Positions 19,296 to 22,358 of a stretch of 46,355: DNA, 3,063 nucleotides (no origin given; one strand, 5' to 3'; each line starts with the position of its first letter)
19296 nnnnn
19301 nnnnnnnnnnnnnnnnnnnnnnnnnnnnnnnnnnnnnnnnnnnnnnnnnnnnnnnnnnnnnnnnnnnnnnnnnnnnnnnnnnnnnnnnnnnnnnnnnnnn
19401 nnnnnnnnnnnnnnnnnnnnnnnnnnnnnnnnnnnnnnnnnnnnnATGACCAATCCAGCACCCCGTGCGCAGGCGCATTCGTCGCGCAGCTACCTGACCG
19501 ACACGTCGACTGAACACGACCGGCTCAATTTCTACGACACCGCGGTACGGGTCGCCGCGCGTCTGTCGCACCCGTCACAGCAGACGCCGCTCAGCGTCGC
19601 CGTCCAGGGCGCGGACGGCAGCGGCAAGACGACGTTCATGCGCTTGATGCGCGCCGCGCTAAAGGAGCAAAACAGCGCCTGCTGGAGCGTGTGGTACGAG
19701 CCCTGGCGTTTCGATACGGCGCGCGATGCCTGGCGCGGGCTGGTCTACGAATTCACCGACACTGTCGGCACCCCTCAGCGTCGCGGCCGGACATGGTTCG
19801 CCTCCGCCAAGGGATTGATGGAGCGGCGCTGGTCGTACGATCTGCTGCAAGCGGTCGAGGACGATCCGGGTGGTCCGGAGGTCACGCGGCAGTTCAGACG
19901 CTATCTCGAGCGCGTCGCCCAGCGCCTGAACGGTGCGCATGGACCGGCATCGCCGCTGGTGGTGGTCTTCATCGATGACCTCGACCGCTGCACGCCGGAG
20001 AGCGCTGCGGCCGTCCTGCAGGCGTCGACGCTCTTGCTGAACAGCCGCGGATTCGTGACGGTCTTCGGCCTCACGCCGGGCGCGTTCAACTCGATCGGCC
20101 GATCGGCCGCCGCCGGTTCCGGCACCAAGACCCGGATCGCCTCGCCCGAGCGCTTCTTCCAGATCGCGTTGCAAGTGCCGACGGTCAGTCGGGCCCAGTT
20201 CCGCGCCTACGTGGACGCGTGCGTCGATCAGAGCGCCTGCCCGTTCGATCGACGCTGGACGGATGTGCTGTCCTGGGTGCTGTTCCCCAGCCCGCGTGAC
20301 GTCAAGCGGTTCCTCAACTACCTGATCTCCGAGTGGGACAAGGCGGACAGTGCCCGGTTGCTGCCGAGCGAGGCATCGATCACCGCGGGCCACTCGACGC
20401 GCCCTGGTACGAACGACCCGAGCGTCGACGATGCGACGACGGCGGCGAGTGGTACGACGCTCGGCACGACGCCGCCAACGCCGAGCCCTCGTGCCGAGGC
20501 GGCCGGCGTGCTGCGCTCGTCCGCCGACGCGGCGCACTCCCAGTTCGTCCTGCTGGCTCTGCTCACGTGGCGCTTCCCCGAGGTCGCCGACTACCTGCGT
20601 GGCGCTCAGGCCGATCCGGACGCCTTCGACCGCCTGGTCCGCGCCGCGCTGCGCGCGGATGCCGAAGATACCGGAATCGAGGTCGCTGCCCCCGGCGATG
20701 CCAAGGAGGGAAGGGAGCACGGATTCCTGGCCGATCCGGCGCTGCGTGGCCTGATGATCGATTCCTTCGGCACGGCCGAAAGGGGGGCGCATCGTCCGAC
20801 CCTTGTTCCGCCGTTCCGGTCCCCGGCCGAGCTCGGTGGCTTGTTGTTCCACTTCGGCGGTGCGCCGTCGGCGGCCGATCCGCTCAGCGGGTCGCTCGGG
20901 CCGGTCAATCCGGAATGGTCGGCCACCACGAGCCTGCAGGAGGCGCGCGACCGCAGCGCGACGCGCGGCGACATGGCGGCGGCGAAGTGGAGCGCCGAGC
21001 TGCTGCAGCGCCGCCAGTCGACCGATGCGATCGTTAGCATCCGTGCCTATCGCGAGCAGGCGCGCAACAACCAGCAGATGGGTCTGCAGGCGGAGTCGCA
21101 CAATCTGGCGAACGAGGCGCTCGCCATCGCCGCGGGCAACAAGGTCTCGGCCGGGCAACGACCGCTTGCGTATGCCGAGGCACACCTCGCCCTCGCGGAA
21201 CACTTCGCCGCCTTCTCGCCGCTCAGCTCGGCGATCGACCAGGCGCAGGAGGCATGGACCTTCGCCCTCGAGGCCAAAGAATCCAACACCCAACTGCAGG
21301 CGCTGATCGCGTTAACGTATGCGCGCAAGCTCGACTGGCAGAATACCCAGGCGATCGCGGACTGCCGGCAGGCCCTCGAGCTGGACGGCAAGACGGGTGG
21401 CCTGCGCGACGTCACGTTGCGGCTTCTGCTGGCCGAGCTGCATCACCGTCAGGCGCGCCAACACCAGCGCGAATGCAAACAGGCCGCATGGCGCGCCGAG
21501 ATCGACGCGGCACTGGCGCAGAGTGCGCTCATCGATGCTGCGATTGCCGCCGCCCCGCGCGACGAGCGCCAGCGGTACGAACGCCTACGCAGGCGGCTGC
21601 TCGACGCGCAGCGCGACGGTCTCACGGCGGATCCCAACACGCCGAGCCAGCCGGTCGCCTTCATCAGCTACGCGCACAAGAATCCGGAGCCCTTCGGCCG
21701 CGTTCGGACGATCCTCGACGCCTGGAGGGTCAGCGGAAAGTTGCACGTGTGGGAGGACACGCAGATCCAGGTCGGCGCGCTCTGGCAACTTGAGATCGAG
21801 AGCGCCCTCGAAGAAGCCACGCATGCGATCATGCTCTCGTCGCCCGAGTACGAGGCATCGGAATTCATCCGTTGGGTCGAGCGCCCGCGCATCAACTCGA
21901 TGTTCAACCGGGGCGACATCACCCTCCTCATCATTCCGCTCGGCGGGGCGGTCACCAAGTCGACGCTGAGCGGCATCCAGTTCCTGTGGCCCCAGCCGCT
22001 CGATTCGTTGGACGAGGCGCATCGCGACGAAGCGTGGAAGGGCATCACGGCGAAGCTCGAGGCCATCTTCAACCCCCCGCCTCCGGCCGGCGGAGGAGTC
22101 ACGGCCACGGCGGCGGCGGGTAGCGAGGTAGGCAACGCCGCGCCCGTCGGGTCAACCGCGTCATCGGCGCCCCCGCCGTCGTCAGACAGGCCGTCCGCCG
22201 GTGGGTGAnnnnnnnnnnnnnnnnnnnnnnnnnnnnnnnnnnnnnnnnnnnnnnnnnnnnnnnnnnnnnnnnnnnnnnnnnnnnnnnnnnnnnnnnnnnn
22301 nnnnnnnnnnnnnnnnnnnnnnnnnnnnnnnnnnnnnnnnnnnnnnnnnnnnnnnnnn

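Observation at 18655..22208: Translationally coupled OmpA-like membrane protein and soluble KAP-NTPase-TIR fusion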

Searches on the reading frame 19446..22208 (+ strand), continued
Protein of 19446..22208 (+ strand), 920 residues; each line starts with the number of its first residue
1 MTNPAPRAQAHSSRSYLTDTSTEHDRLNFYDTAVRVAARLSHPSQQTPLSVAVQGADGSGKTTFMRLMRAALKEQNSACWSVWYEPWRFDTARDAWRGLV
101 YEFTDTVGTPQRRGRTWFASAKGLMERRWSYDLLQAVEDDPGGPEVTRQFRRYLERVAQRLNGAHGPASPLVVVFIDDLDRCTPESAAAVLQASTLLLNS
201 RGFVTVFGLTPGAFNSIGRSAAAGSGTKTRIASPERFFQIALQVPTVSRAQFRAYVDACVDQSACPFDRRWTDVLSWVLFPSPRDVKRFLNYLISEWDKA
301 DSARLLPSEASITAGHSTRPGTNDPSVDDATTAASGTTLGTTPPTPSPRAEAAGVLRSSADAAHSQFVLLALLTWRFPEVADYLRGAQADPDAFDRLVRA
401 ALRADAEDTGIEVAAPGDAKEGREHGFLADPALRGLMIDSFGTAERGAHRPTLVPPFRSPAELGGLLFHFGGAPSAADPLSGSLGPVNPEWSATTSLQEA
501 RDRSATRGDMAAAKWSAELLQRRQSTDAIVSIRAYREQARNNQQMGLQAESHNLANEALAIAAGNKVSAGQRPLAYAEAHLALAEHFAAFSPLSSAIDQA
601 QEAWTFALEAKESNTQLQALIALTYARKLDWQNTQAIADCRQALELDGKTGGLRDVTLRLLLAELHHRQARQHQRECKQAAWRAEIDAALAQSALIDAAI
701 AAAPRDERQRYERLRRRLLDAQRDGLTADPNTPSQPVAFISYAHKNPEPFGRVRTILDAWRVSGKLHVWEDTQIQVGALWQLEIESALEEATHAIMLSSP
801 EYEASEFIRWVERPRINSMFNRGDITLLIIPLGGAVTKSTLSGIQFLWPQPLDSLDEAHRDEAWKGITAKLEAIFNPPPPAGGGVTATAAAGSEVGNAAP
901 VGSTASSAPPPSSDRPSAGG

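Call 83: fold_search(model_id=the predicted structure, library=pdb)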
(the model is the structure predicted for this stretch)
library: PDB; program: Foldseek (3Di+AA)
matches with E <= 10: 1397; with E <= 0.001: 124
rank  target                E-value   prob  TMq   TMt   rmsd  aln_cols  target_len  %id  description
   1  1fnn_A                5.5e-06  1.00  0.20  0.41   7.6       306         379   10  CRYSTAL STRUCTURE OF CDC6P FROM PYROBACULUM AEROPHILUM (released 2000-10-04)
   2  6gaz_Ag               1.4e-05  1.00  0.18  0.42  10.3       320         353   10  Unique features of mammalian mitochondrial translation initiation revealed by cryo-EM. This file contains the 28S rib (released 2018-08-08)
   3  7jk6_D                2.5e-05  1.00  0.16  0.30  11.7       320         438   15  Structure of Drosophila ORC in the active conformation (released 2020-09-09)
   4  5v8f_D                2.9e-05  1.00  0.16  0.29   9.8       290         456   14  Structural basis of MCM2-7 replicative helicase loading by ORC-Cdc6 and Cdt1 (released 2017-05-10)
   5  7tjj_D                3.0e-05  1.00  0.16  0.31   9.7       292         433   13  S. cerevisiae ORC bound to 84 bp ARS1 DNA and Cdc6 (state 1) with docked Orc6 N-terminal domain (released 2022-10-05)
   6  8zp5_E                3.2e-05  1.00  0.16  0.33  11.3       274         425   12  Cryo-EM structure of origin recognition complex (Orc5 basic patch mutations) with ARS1 DNA bound (released 2025-04-16)
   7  7jgr_D                3.9e-05  1.00  0.18  0.34   9.5       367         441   13  Structure of Drosophila ORC bound to DNA (84 bp) and Cdc6 (released 2020-09-09)
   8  7pxc_A                4.5e-05  1.00  0.15  0.27  10.5       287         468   10  Substrate-engaged mycobacterial Proteasome-associated ATPase in complex with open-gate 20S CP - composite map (state A (released 2022-01-19)
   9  7tjf_A                4.7e-05  1.00  0.20  0.35   6.3       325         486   11  S. cerevisiae ORC bound to 84 bp ARS1 DNA (released 2023-01-18)
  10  7tji_D                5.0e-05  1.00  0.16  0.30  10.1       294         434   14  S. cerevisiae ORC bound to 84 bp ARS1 DNA and Cdc6 (state 2) with flexible Orc6 N-terminal domain (released 2022-10-05)
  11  7tjh_D                5.8e-05  1.00  0.16  0.31   9.2       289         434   13  S. cerevisiae ORC bound to 84 bp ARS1 DNA and Cdc6 (state 1) with flexible Orc6 N-terminal domain (released 2022-10-05)
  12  7jgr_G                6.7e-05  1.00  0.18  0.39  10.6       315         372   14  Structure of Drosophila ORC bound to DNA (84 bp) and Cdc6 (released 2020-09-09)
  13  9bcx_F                7.8e-05  1.00  0.16  0.32  11.0       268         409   10  Cryo-EM structure of the S. cerevisiae ORC-Cdc6-Mcm2-7-DNA complex with a fully closed Mcm2-Mcm5 DNA entry gate (released 2025-01-01)
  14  7st9_B                8.2e-05  1.00  0.17  0.42   7.2       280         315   11  Open state of Rad24-RFC:9-1-1 bound to a 5' ss/dsDNA junction (released 2022-03-23)
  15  8zp4_E                8.2e-05  1.00  0.14  0.26  12.3       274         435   11  Cryo-EM structure of origin recognition complex (Orc1 to 5) with ARS1 DNA bound (released 2025-04-16)
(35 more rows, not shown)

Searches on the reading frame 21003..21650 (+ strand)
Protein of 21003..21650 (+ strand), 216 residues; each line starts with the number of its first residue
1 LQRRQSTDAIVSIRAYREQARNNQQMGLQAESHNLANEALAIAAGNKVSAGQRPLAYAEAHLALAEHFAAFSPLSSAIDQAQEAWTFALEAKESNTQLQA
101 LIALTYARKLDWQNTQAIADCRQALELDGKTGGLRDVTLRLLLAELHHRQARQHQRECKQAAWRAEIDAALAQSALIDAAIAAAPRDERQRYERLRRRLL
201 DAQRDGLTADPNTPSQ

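Call 77: search_protein_families(library=pfam, proteins=[window:21003-21650:+], max_evalue=0.05)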
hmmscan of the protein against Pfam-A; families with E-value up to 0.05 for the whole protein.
window:21003-21650:+ (216 aa): 0 families
